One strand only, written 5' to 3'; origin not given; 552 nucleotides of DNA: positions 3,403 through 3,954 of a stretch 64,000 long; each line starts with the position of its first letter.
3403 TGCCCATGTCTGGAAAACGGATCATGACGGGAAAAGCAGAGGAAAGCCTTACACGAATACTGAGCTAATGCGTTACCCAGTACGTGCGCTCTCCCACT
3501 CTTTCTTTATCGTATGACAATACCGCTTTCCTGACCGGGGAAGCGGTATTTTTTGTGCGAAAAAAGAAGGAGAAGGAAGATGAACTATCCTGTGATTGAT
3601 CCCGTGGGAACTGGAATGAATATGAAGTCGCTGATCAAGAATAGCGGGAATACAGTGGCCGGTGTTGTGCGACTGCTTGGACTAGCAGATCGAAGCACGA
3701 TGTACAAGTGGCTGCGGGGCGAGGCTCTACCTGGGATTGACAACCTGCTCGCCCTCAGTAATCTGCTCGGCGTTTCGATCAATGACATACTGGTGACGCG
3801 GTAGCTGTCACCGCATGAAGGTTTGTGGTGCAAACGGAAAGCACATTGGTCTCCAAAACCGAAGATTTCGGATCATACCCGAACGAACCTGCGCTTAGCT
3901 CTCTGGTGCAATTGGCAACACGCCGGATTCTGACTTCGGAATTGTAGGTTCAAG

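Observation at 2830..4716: Compact 15-member accessory tRNA array with many non-canonical cloverleaves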

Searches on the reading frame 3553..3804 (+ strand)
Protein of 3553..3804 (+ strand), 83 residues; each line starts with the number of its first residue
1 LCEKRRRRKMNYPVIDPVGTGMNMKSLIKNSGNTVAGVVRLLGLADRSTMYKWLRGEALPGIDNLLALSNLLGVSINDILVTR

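Call 8: search_protein_families(library=pfam, proteins=[window:3553-3804:+])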
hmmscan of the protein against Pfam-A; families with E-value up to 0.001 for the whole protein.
window:3553-3804:+ (83 aa): 2 families
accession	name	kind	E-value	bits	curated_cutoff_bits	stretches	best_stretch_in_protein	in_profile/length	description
PF01381.28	HTH_3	-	9.1e-05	22.9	23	1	47-78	23-54/55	Helix-turn-helix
PF13443.12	HTH_26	-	0.00016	22.3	22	1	25-81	3-59/63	Cro/C1-type HTH DNA-binding domain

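Call 16: find_homologous_proteins(query=window:3580-3801:+)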
Query window:3580-3801:+ (74 aa): 122 proteins with E <= 0.001 among 125 candidates; the best 120 are listed.
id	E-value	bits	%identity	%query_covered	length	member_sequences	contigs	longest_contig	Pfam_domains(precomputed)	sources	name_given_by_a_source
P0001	9.7e-40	151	100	100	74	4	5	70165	-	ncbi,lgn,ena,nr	ncbi:MAG: helix-turn-helix transcriptional regulator [Lachnospiraceae bacterium]|nr:helix-turn-helix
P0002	1.3e-32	129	80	100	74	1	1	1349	PF01381.29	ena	-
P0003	6.6e-32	126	81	100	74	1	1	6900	-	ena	-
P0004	9.2e-32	126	80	100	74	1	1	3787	-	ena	-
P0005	1.6e-31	125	82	100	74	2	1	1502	-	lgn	-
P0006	2.1e-31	125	80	100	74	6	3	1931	-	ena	-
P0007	3.1e-31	124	82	100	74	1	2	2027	-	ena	-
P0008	5.3e-31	123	81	100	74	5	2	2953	-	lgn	-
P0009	6.6e-31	123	80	100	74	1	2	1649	-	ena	-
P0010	8.1e-31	123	80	100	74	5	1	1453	-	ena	-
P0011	9.2e-31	123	80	100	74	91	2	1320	-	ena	-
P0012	1.2e-30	122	77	100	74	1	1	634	-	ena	-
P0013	1.5e-30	122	81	100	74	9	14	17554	-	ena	-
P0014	1.7e-30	122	80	100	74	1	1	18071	-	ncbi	-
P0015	2.1e-30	122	78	100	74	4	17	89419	-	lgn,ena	-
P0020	3.2e-30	121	78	100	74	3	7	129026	-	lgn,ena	-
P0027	9.1e-30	120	80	100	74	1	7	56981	-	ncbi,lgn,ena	-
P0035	1.9e-29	119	76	100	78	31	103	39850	-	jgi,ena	jgi:transcriptional regulator with XRE-family HTH domain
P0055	1.0e-28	116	82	97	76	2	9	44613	-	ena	-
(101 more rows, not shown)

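Call 17: find_encoding_contigs(protein=P0001, flank=10000, max_places=5)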
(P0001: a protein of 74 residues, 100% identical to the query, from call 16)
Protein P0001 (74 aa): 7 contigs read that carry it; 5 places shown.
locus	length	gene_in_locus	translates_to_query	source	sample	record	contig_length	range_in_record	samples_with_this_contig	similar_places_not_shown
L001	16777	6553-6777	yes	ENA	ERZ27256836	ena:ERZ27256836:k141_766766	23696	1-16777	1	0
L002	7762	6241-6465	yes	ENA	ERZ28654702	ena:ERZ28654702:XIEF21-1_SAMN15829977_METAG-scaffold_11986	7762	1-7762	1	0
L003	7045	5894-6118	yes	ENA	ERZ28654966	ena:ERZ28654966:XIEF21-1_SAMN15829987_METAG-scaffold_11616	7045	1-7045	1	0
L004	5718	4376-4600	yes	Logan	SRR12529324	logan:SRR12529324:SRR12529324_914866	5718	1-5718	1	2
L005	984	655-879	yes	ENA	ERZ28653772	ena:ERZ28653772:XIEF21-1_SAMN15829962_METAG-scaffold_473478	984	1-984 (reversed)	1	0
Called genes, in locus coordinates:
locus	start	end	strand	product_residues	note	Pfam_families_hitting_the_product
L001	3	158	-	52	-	?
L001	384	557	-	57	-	-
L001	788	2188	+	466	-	PF03023:MurJ, PF01554:MatE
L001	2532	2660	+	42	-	-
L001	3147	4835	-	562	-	PF09820:AAA-ATPase_like, PF08011:PDDEXK_9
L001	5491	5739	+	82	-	PF01381:HTH_3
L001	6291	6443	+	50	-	-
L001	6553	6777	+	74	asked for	-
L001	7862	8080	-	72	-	PF08818:DUF1801 (weak)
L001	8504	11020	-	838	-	-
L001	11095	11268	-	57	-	-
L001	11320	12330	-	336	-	PF00800:PDT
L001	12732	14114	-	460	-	PF01794:Ferric_reduct, PF04205:FMN_bind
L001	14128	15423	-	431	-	-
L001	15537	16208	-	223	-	-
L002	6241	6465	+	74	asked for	-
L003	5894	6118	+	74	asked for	-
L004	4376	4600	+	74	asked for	-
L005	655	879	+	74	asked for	-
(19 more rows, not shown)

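Call 18: find_encoding_contigs(protein=P0020, flank=10000, max_places=4)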
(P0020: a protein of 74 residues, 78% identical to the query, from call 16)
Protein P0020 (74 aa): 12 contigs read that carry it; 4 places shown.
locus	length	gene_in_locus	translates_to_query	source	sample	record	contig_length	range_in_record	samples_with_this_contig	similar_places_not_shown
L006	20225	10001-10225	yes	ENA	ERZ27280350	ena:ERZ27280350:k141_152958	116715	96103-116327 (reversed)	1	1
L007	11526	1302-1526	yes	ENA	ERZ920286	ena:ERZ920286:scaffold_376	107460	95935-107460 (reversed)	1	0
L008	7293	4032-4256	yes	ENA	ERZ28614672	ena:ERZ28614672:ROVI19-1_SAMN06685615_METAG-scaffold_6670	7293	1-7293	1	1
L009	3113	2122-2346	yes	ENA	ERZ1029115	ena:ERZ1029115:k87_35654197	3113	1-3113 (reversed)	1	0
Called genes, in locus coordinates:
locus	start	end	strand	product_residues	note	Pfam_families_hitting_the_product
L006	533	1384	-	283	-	PF02086:MethyltransfD12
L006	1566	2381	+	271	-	-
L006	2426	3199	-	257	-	-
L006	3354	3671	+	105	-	-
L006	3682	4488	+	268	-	PF14243:R2K_3, PF18299:R2K_2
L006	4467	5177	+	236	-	PF20194:DUF6557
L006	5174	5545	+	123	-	-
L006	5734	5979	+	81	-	-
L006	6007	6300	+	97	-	-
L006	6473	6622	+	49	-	-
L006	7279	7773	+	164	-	PF04308:RNaseH_like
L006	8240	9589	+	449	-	PF01743:PolyA_pol, PF12627:PolyA_pol_RNAbd, PF01966:HD, PF13735:tRNA_NucTran2_2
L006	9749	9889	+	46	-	-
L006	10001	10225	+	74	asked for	-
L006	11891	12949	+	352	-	-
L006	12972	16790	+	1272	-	-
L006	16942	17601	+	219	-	PF05076:SUFU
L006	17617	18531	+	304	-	-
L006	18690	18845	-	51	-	-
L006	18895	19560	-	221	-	-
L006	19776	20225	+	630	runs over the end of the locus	PF14284:PcfJ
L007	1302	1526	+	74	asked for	-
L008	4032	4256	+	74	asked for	-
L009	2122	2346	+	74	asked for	-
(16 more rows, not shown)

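Call 19: find_encoding_contigs(protein=P0015, flank=10000, max_places=4)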
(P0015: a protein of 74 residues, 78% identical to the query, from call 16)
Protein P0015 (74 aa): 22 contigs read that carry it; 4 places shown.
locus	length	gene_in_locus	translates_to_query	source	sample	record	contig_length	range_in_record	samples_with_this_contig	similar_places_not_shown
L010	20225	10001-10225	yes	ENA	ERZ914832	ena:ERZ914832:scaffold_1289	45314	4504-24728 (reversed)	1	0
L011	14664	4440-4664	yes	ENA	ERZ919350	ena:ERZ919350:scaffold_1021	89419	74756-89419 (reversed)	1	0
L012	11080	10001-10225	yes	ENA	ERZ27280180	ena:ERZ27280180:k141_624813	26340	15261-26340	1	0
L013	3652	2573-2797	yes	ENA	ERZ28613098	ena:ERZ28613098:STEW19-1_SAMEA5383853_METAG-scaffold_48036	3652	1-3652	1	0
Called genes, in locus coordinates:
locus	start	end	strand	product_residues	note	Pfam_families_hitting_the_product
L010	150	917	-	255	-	PF01966:HD (weak)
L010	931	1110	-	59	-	-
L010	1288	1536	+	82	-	-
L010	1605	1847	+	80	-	-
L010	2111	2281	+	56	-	-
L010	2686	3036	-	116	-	-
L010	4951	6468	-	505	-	-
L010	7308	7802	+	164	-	PF04308:RNaseH_like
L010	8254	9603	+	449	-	PF01743:PolyA_pol, PF12627:PolyA_pol_RNAbd, PF01966:HD, PF13735:tRNA_NucTran2_2 (weak)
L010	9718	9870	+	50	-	-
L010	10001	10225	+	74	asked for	-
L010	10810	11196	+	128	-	-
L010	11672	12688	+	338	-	-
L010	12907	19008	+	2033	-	PF17802:SpaA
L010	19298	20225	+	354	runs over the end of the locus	PF17830:STI1-HOP_DP (faint)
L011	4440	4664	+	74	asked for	-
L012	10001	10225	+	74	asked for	-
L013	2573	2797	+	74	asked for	-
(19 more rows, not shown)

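Call 27: find_related_loci(query=L006:8240-9586:+, collection=viral_contigs, flank=10000)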
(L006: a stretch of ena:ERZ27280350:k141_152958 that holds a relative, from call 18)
Query L006:8240-9586:+ (449 aa) in viral_contigs; peptide patterns used: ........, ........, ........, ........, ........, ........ (x = any residue, [..] = any of these).
2 stretches matched a pattern, but none encodes a relative of the query by tblastn (E <= 1e-3).

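Call 34: find_related_loci(query=A1, collection=genome_contigs, flank=10000)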
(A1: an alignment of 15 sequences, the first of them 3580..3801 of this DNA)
Query A1 (74 aa) in genome_contigs; peptide patterns used: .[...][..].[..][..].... (x = any residue, [..] = any of these).
46 stretches matched a pattern; 24 encode a relative of the query (tblastn E <= 1e-3); 24 distinct loci.
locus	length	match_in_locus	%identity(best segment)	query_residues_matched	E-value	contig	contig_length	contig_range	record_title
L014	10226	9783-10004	78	1-74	6e-35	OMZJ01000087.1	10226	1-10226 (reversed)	uncultured Lachnospiraceae bacterium isolate hRUG856 genome assembly, contig: NODE_9778_length_10226_cov_11.1811, whole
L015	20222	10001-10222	80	1-74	7e-35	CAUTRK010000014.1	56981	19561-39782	MAG TPA_asm: uncultured Fusobacterium sp. isolate SRR17738087_bin.3_MetaWRAP_v1.3_MAG genome assembly, contig: ERZ142115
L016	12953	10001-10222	80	1-74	2e-34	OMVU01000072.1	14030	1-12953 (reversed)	uncultured Clostridiales bacterium isolate RUG006 genome assembly, contig: scaffold_2946, whole genome shotgun sequence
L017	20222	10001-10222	76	1-74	2e-33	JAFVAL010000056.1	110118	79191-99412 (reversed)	MAG: Lachnospiraceae bacterium isolate RGIG4992 Roe_deer_Rumen-5__c438286, whole genome shotgun sequence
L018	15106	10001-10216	47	1-72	1e-19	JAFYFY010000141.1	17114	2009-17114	MAG: Lachnospiraceae bacterium isolate RGIG7055 Sheep_Rumen.Co__c2410300, whole genome shotgun sequence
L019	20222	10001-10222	49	1-74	6e-18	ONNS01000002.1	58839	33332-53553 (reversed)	uncultured Clostridiales bacterium isolate RUG467 genome assembly, contig: scaffold_470, whole genome shotgun sequence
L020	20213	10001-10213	49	1-71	4e-17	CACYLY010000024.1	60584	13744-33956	MAG: Ruminococcaceae bacterium isolate RUG12056 genome assembly, contig: RUG12056_asm_24, whole genome shotgun sequence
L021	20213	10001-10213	46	2-72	3e-16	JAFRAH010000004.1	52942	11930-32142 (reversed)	MAG: Synergistaceae bacterium isolate RGIG2313 Goat_Duodenum.Co__c93345, whole genome shotgun sequence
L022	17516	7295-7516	38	1-74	4e-14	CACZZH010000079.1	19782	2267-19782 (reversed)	MAG: uncultured Lachnospiraceae bacterium isolate RUG13087 genome assembly, contig: RUG13087_asm_79, whole genome shotgu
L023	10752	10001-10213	50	1-72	1e-18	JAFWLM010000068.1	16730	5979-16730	MAG: Lachnospiraceae bacterium isolate RGIG5848 Sheep_Jejunum-2__c173713, whole genome shotgun sequence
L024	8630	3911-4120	43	3-72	2e-13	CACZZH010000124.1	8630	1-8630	MAG: uncultured Lachnospiraceae bacterium isolate RUG13087 genome assembly, contig: RUG13087_asm_124, whole genome shotg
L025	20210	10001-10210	39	3-72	4e-13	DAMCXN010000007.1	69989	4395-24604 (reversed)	MAG TPA_asm: Aminipila sp. isolate CTOTU50175 NODE_89_length_69989_cov_3.242772, whole genome shotgun sequence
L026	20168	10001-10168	35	15-71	1e-7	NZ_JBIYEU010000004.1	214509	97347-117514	Enterococcus sp. UD-01 Ga0592912_04, whole genome shotgun sequence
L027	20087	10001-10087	55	43-71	2e-7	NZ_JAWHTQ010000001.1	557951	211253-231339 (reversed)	Lactiplantibacillus sp. DA1 NODE_1_length_557951_cov_141.014, whole genome shotgun sequence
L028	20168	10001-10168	35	15-71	3e-7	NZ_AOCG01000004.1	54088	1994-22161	Listeria aquatica FSL S10-1188 c3, whole genome shotgun sequence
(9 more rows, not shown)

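Call 37: find_encoding_contigs(protein=P0027, flank=10000, max_places=2)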
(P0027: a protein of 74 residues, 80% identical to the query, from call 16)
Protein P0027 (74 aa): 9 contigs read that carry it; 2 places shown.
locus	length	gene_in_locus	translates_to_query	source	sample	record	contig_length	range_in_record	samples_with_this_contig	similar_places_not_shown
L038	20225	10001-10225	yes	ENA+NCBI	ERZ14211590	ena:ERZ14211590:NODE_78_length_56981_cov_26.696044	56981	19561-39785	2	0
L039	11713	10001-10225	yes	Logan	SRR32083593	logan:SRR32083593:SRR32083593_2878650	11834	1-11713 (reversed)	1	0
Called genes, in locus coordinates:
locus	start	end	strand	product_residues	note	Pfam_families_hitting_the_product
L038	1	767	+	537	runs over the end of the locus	-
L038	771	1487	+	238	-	PF19539:DUF6063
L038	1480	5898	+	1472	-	-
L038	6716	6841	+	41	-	-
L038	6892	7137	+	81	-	PF01381:HTH_3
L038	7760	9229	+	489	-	PF11443:DUF2828, PF25043:DUF7788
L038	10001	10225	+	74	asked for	-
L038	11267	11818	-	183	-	PF14278:TetR_C_8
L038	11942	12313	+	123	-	-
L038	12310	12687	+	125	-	-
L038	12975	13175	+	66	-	-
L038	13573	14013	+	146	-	-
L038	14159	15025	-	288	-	PF00126:HTH_1, PF03466:LysR_substrate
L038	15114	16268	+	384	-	PF12740:PETase (weak), PF01738:DLH, PF02129:Peptidase_S15, PF00561:Abhydrolase_1, PF12697:Abhydrolase_6 (weak), PF12146:Hydrolase_4 (faint)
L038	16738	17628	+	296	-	PF02661:Fic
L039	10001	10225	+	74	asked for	-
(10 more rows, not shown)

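Call 38: find_encoding_contigs(protein=P0035, flank=10000, max_places=4)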
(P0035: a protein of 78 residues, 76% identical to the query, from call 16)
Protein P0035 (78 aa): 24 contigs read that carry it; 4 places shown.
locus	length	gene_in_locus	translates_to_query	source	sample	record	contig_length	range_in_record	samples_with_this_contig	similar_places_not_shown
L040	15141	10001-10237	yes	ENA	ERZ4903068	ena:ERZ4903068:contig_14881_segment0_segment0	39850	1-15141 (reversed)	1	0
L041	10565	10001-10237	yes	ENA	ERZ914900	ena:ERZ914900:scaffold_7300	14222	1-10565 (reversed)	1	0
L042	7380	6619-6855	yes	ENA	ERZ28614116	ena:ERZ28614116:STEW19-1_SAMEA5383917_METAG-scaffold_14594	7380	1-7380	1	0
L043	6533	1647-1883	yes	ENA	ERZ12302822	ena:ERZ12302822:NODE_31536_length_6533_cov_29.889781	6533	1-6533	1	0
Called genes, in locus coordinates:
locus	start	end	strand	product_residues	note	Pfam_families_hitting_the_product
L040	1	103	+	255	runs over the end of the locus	PF01925:TauE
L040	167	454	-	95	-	PF19700:DUF6198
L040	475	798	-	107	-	PF19700:DUF6198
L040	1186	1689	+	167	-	PF02056:Glyco_hydro_4, PF11975:Glyco_hydro_4C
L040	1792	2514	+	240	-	PF24741:AlkZ-rel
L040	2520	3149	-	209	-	PF02589:LUD_dom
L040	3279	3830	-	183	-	-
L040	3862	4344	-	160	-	-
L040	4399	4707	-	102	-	-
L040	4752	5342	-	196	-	PF09339:HTH_IclR (weak), PF00717:Peptidase_S24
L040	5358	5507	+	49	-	-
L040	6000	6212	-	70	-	-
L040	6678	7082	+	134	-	PF01381:HTH_3, PF13560:HTH_31 (weak)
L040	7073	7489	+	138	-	-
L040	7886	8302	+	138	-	-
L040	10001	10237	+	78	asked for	-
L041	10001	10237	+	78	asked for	-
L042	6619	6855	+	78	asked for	-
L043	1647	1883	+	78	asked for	-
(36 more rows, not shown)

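Call 39: find_encoding_contigs(protein=P0055, flank=10000, max_places=3)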
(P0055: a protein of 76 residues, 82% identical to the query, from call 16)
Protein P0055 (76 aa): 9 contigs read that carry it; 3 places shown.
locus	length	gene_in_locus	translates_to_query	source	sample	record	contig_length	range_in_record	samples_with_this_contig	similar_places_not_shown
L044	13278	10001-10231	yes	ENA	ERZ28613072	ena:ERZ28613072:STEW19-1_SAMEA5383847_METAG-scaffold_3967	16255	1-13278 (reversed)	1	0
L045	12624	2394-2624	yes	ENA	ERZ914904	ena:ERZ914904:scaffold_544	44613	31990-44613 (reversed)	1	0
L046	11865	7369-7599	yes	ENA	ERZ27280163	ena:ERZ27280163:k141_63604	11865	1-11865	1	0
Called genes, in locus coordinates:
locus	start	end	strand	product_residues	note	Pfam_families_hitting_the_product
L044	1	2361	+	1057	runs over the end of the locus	PF25596:CPSase_L_D1, PF02786:CPSase_L_D2, PF02787:CPSase_L_D3, PF25596:CPSase_L_D1, PF02655:ATP-grasp_3, PF02786:CPSase_L_D2, PF07478:Dala_Dala_lig_C, PF02142:MGS, +5 more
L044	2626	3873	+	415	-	PF02885:Glycos_trans_3N, PF00591:Glycos_transf_3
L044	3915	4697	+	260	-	PF00218:IGPS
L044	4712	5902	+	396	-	PF00291:PALP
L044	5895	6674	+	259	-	PF00290:Trp_syntA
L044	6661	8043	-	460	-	PF01554:MatE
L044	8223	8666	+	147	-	PF22381:Staph_reg_Sar_Rot, PF12802:MarR_2, PF13463:HTH_27 (weak), PF01047:MarR, PF13601:HTH_34 (weak)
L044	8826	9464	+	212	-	-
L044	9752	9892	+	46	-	-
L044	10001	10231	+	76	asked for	-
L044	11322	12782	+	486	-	PF11443:DUF2828, PF25043:DUF7788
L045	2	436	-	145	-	?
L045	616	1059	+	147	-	PF22381:Staph_reg_Sar_Rot, PF12802:MarR_2, PF13463:HTH_27 (weak), PF01047:MarR, PF13601:HTH_34 (weak)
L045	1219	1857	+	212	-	-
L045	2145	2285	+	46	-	-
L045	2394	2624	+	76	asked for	-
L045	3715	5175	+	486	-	PF11443:DUF2828, PF25043:DUF7788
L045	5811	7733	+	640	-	-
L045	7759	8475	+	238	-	PF07516:SecA_SW, PF02810:SEC-C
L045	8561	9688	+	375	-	PF03462:PCRF, PF00472:RF-1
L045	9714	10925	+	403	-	PF01411:tRNA-synt_2c, PF07973:tRNA_SAD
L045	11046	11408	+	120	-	-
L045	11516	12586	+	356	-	PF12773:DZR (faint), PF13240:Zn_Ribbon_1, PF24460:DUF7575 (weak), PF00059:Lectin_C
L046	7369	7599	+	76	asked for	-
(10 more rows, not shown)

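Call 49: find_related_loci(query=A1, collection=metagenome_contigs, flank=4000)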
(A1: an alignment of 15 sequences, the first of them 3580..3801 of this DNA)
Query A1 (74 aa) in metagenome_contigs; peptide patterns used: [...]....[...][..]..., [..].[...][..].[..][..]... (x = any residue, [..] = any of these).
600 stretches matched a pattern (row limit reached: there are more); 371 encode a relative of the query (tblastn E <= 1e-3); the best 80 are kept; 80 distinct loci.
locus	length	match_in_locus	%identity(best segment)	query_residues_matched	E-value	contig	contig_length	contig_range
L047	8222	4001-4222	81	1-74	7e-36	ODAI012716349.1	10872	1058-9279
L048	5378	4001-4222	81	1-74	2e-35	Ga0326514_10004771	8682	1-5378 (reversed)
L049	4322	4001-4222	81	1-74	1e-35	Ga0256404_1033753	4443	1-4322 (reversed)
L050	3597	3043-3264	80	1-74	3e-35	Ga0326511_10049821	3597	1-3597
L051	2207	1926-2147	77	1-74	1e-34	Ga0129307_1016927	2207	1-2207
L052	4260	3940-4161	77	1-74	4e-34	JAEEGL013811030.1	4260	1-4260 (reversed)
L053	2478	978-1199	76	1-74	4e-34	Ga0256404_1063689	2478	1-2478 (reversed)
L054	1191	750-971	76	1-74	2e-34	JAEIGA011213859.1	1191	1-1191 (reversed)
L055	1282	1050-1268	78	1-73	2e-34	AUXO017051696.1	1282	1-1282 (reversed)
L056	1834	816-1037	74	1-74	2e-33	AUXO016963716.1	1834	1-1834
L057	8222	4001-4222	73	1-74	7e-33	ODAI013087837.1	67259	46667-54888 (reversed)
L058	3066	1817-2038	70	1-74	1e-32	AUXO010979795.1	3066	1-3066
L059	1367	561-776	74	1-72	4e-33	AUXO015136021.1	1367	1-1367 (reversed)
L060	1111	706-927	76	1-74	3e-33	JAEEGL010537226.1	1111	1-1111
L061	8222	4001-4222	73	1-74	2e-31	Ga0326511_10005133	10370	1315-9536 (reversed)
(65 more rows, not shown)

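Call 68: search_solved_structures(query=A1, max_evalue=0.01)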
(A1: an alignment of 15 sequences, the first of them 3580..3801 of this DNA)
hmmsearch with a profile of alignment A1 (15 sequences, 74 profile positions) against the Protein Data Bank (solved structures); distinct sequences matched with E-value up to 0.01: 3.
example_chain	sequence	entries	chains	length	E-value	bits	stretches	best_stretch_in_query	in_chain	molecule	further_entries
3op9_A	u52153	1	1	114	1.4e-05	28.3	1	13-71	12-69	Pli0006 protein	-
2kpj_A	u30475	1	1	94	0.0017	21.6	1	13-71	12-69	SOS-response transcriptional repressor, LexA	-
7t8i_A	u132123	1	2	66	0.0046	20.2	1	11-71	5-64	Phage element (ICEBs1)transcriptional regulator (Xre family)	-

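Call 80: search_protein_families(library=padloc, proteins=[window:3580-3801:+, L045:3715-5172:+, L045:5811-7730:+, L006:7279-7770:+, L006:8240-9586:+], max_evalue=0.001)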
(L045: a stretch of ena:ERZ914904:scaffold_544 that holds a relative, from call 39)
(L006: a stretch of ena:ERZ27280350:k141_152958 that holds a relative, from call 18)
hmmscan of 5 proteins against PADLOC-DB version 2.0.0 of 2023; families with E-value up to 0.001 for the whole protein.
window:3580-3801:+ (74 aa): 0 families

L045:3715-5172:+ (486 aa): 0 families

L045:5811-7730:+ (640 aa): 0 families

L006:7279-7770:+ (164 aa): 0 families

L006:8240-9586:+ (449 aa): 0 families

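Call 83: find_related_loci(query=A1, collection=viral_contigs, flank=6000)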
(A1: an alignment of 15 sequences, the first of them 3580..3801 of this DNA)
Query A1 (74 aa) in viral_contigs; peptide patterns used: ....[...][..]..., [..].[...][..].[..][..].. (x = any residue, [..] = any of these).
72 stretches matched a pattern; 8 encode a relative of the query (tblastn E <= 1e-3); 8 distinct loci.
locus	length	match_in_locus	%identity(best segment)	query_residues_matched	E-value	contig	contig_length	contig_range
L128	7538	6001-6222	76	1-74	5e-34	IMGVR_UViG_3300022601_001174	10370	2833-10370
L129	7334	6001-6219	45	1-73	1e-19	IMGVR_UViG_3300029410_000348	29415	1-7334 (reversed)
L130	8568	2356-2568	45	3-73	5e-18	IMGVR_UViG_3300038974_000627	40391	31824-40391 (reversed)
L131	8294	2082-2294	44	3-73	8e-18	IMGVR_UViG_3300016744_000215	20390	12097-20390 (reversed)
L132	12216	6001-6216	44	1-72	6e-17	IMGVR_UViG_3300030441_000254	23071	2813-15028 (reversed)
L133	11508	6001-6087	59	43-71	7e-8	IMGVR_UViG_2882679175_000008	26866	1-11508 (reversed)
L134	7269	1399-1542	37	12-71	8e-6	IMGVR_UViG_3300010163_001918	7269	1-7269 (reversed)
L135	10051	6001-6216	32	5-63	3e-4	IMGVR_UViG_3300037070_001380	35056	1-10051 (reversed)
